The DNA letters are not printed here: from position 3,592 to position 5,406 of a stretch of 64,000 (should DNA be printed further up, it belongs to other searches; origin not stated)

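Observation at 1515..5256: Ser/Thr kinase convergent with a regulator fusing an FHA domain to a SARP-type regulator domain, in reversed domain order relative to EmbR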

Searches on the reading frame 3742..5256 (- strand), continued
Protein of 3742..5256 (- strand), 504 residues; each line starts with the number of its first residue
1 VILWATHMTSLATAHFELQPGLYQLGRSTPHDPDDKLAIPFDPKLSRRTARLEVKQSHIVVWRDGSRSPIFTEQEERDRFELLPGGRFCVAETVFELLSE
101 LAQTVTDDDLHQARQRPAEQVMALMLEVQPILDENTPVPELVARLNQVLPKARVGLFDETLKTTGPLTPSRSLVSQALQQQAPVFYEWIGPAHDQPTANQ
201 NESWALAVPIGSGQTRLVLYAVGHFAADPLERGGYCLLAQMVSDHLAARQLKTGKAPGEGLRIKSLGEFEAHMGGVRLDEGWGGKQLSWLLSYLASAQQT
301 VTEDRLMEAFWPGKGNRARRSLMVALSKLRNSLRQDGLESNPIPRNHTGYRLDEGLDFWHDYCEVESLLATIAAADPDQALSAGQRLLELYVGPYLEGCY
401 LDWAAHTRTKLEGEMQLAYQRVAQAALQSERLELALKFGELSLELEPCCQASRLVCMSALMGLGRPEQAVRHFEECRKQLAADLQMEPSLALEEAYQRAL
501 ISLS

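Call 56: search_protein_families(library=pfam, proteins=[P0021, P0030, P0015, P0013, P0022], max_evalue=0.01)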
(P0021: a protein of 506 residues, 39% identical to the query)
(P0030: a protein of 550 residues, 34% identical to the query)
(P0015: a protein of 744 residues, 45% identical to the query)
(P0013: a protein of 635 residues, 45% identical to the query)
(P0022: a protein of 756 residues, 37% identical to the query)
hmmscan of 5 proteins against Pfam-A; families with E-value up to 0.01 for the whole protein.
P0021 (506 aa): 4 families
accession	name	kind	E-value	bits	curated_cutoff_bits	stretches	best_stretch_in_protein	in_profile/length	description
PF03704.23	BTAD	-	3.3e-17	63.6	22.1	1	362-499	2-143/146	Bacterial transcriptional activator domain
PF00498.31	FHA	-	2e-15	57.4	20.7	1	44-104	2-67/67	FHA domain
PF16697.10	Yop-YscD_cpl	-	1.4e-14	54.6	33.2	1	26-115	2-92/94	Inner membrane component of T3SS, cytoplasmic domain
PF00990.26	GGDEF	-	0.0019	18.4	23.8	0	174-224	62-112/161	Diguanylate cyclase, GGDEF domain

P0030 (550 aa): 3 families
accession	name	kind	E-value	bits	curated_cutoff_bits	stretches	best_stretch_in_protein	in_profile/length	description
PF01590.32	GAF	-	9.3e-19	68.7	22.4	1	21-149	3-131/133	GAF domain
PF13185.12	GAF_2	-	1.6e-11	45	28.6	1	21-145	5-129/136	GAF domain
PF03704.23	BTAD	-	2.2e-11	44.8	22.1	1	429-544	28-144/146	Bacterial transcriptional activator domain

P0015 (744 aa): 4 families
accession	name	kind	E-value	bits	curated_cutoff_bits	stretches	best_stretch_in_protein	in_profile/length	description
PF00072.30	Response_reg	-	3e-24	85.8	30.2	1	7-116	1-110/111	Response regulator receiver domain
PF03704.23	BTAD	-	9.8e-11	42.6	22.1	1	620-737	25-143/146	Bacterial transcriptional activator domain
PF13646.12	HEAT_2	-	4.8e-06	27.2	27.7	1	444-492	11-59/88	HEAT repeats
PF00486.34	Trans_reg_C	-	0.00032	21.1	26.2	1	524-583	7-65/77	Transcriptional regulatory protein, C terminal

P0013 (635 aa): 3 families
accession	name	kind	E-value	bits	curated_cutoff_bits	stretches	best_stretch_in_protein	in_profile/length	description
PF02518.31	HATPase_c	-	1.5e-17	64.4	26.4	1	521-626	2-109/111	Histidine kinase-, DNA gyrase B-, and HSP90-like ATPase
PF00512.31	HisKA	-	5.9e-11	42.7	26.9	1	416-478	3-65/66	His Kinase A (phospho-acceptor) domain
PF16697.10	Yop-YscD_cpl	-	0.0031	18.2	33.2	1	15-97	11-90/94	Inner membrane component of T3SS, cytoplasmic domain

P0022 (756 aa): 12 families
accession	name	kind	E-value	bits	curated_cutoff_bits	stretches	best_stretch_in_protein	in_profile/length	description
PF00072.30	Response_reg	-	1.1e-26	93.7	30.2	1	7-117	1-111/111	Response regulator receiver domain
PF03704.23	BTAD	-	4.2e-18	66.6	22.1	1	632-751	24-144/146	Bacterial transcriptional activator domain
PF13428.12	TPR_14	-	1.4e-08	35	23.5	0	670-701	2-33/44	Tetratricopeptide repeat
PF13174.12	TPR_6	-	2.5e-07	31.4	26.3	0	670-697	1-28/33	Tetratricopeptide repeat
PF07719.23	TPR_2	-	1.8e-06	28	27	0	716-732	14-30/34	Tetratricopeptide repeat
PF14559.12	TPR_19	-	3.1e-06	27.9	25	1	273-330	4-59/68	Tetratricopeptide repeat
PF13181.12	TPR_8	-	1.1e-05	25.6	25.7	0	714-732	12-30/34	Tetratricopeptide repeat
PF00486.34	Trans_reg_C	-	1.9e-05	25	26.2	1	535-592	8-66/77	Transcriptional regulatory protein, C terminal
PF09976.15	TPR_21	-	3.1e-05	24.2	25.5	0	273-359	52-138/193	Tetratricopeptide repeat-like domain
PF13424.12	TPR_12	-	0.00012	22.6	30.1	0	671-735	5-77/77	Tetratricopeptide repeat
PF00515.34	TPR_1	-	0.00017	21.7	27.8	0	716-732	14-30/34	Tetratricopeptide repeat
PF13432.12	TPR_16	-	0.00046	21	32.7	1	266-322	3-55/65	Tetratricopeptide repeat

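Call 67: search_protein_families(library=pfam, alignment_id=A6, max_evalue=0.001)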
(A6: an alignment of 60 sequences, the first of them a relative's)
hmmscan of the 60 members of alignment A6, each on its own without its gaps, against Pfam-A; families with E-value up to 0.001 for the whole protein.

A. member 1, P0009 (538 aa): 3 families
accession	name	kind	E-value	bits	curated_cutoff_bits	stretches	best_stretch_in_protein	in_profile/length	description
PF03704.23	BTAD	-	2.2e-14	54.5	22.1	1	391-532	2-144/146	Bacterial transcriptional activator domain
PF07719.23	TPR_2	-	0.00015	22.1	27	0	451-481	2-32/34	Tetratricopeptide repeat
PF14559.12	TPR_19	-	0.00041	21.1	25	0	461-506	2-47/68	Tetratricopeptide repeat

B. families by the number of members that match (of 60 scanned): 17 families
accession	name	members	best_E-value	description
PF16697.10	Yop-YscD_cpl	24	1.4e-07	Inner membrane component of T3SS, cytoplasmic domain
PF00498.31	FHA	24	3.1e-07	FHA domain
PF00211.25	Guanylate_cyc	21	1.2e-13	Adenylate and Guanylate cyclase catalytic domain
PF00990.26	GGDEF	11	8.5e-43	Diguanylate cyclase, GGDEF domain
PF13185.12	GAF_2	4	2e-07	GAF domain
PF00512.31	HisKA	3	5.7e-12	His Kinase A (phospho-acceptor) domain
PF01590.32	GAF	3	7.7e-07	GAF domain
PF02518.31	HATPase_c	2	5.2e-21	Histidine kinase-, DNA gyrase B-, and HSP90-like ATPase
PF13492.12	GAF_3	2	7e-06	GAF domain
PF00482.28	T2SSF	1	4.4e-21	Type II secretion system (T2SS), protein F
PF03704.23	BTAD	1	2.2e-14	Bacterial transcriptional activator domain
PF14501.12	HATPase_c_5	1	9.3e-06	GHKL domain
PF24898.2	GGDEF_GdpP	1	2.5e-05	Cyclic-di-AMP phosphodiesterase GdpP-like, GGDEF domain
PF17853.6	GGDEF_2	1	3.6e-05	GGDEF-like domain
PF07719.23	TPR_2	1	0.00015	Tetratricopeptide repeat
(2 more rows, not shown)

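Call 68: search_protein_families(library=ncbifam, proteins=[window:3742-5256:-, P0021], max_evalue=0.01)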
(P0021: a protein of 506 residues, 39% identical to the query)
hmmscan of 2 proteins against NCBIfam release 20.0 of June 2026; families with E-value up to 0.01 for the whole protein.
window:3742-5256:- (504 aa): 2 families
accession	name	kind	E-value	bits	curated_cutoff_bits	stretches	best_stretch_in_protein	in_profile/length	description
NF053617.1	SARPRegAfsRStmc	equivalog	1.5e-06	26.4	1430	1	250-500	18-266/986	SARP-family global regulator AfsR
NF041231.1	BagI_FevR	exception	4.3e-06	26.3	500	1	290-500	19-233/315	AfsR/SARP family transcriptional regulator BagI/FevR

P0021 (506 aa): 10 families
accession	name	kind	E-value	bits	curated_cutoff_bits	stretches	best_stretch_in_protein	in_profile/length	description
NF049868.1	FhaB_Rv0019c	equivalog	6.1e-14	52.4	125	1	12-105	57-153/158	FHA domain-containing protein FhaB/FipA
NF052573.1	HisKinEspAMyxo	equivalog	9.4e-13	47.1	1400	1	31-129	36-136/755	serine histidine kinase EspA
NF041660.2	oxygluDhInhib_OdhI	equivalog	5.8e-12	45.6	200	1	18-105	33-122/130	oxoglutarate dehydrogenase inhibitor Odhl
NF053617.1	SARPRegAfsRStmc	equivalog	1.1e-08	33.6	1430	1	253-500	21-264/986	SARP-family global regulator AfsR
TIGR03354.1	VI_FHA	hypoth_equivalog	8e-08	32.5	120.25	1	34-105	17-96/420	type VI secretion system-associated FHA domain protein TagH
NF033760.1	gliding_GltG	equivalog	1.6e-06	27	650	1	45-131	28-114/650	adventurous gliding motility protein GltG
NF038266.1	diguan_SiaD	equivalog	9.4e-05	21.9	290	1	176-225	157-206/252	biofilm regulation diguanylate cyclase SiaD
TIGR02500.1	type_III_yscD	equivalog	0.00073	18.6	86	1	24-170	3-94/413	type III secretion system inner membrane ring subunit SctD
TIGR00254.1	GGDEF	domain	0.0026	17.4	37.4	0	174-222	66-114/168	diguanylate cyclase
NF052403.1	ESX1TransRegEspM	equivalog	0.0034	16.3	550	1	17-110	6-102/367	ESX-1 type VII secretion system transcriptional regulator EspM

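Call 79: find_homologous_proteins(query=P0021, max_evalue=0.00001)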
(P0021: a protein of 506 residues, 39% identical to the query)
Query P0021 (506 aa): 142 proteins with E <= 0.00001 among 8000 candidates; the best 120 are listed.
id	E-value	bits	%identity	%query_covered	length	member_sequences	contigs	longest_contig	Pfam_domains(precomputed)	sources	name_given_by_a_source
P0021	0.0e+0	1111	100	100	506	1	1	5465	PF03704.24,PF00498.32,PF16697.11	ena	-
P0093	5.9e-294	993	90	100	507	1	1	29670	PF03704.24,PF00498.32,PF16697.11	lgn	-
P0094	1.2e-293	992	89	100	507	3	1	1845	PF03704.24,PF00498.32,PF16697.11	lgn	-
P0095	5.1e-288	974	89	100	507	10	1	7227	PF03704.24,PF00498.32,PF16697.11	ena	-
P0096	1.7e-287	972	89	100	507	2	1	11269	PF03704.24,PF00498.32,PF16697.11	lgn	-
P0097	9.9e-282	953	86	100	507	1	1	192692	PF03704.24,PF00498.32,PF16697.11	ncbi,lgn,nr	ncbi:FHA domain-containing protein [bacterium]|nr:FHA domain-containing protein [bacterium]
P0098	4.4e-281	951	86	100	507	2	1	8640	PF03704.24,PF00498.32,PF16697.11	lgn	-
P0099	1.8e-272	922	84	100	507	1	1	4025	PF03704.24,PF00498.32,PF16697.11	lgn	-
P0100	7.9e-47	178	44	48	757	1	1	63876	PF14559.13,PF03704.24,PF13414.13,PF00515.35,PF13428.13,PF00072.31,PF13646.13,PF07719.24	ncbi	-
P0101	2.9e-37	147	35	49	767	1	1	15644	PF14559.13,PF03704.24,PF00515.35,PF13424.13,PF13432.13,PF13428.13,PF13181.13,PF00072.31,PF07719.24,PF13174.13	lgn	-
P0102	2.7e-20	91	35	48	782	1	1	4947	PF03704.24,PF00486.35,PF13401.13,PF13191.13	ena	-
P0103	1.4e-16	78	40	21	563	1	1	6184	PF00498.32,PF02450.22,PF16697.11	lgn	-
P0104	9.1e-16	76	32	41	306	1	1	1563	PF00498.32,PF16697.11,PF00990.27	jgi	-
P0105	1.7e-15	75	30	45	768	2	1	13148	PF03704.24,PF00486.35,PF13401.13,PF13191.13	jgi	-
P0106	3.6e-15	74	35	42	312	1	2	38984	PF00498.32,PF16697.11,PF00990.27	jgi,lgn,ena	-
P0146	1.1e-10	59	40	19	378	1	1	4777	PF03704.24,PF00498.32,PF16697.11,PF00486.35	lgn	-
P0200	2.3e-7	48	50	13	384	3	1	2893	PF03704.24,PF00498.32,PF16697.11,PF00486.35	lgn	-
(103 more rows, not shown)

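Call 83: search_protein_families(library=pfam, proteins=[P0146, P0200], max_evalue=0.01)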
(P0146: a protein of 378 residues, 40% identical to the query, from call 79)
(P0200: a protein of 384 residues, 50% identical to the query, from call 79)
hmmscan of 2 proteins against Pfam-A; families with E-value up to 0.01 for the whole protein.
P0146 (378 aa): 5 families
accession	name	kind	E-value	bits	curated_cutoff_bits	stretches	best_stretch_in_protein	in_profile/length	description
PF03704.23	BTAD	-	4.6e-44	150.7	22.1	1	104-249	1-146/146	Bacterial transcriptional activator domain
PF00498.31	FHA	-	2e-21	76.6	20.7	1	301-365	1-67/67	FHA domain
PF16697.10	Yop-YscD_cpl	-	3.3e-17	62.9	33.2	1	291-370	9-89/94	Inner membrane component of T3SS, cytoplasmic domain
PF00486.34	Trans_reg_C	-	2.2e-08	34.5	26.2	1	32-98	8-75/77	Transcriptional regulatory protein, C terminal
PF13428.12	TPR_14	-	0.0091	17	23.5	0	169-205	5-41/44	Tetratricopeptide repeat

P0200 (384 aa): 4 families
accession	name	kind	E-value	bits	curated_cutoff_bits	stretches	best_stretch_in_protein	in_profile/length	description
PF03704.23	BTAD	-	2.3e-44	151.8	22.1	1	113-257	2-146/146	Bacterial transcriptional activator domain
PF00498.31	FHA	-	2.4e-19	70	20.7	1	309-373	1-67/67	FHA domain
PF16697.10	Yop-YscD_cpl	-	3.9e-16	59.5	33.2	1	298-378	8-89/94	Inner membrane component of T3SS, cytoplasmic domain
PF00486.34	Trans_reg_C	-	1.4e-09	38.3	26.2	1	41-106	9-75/77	Transcriptional regulatory protein, C terminal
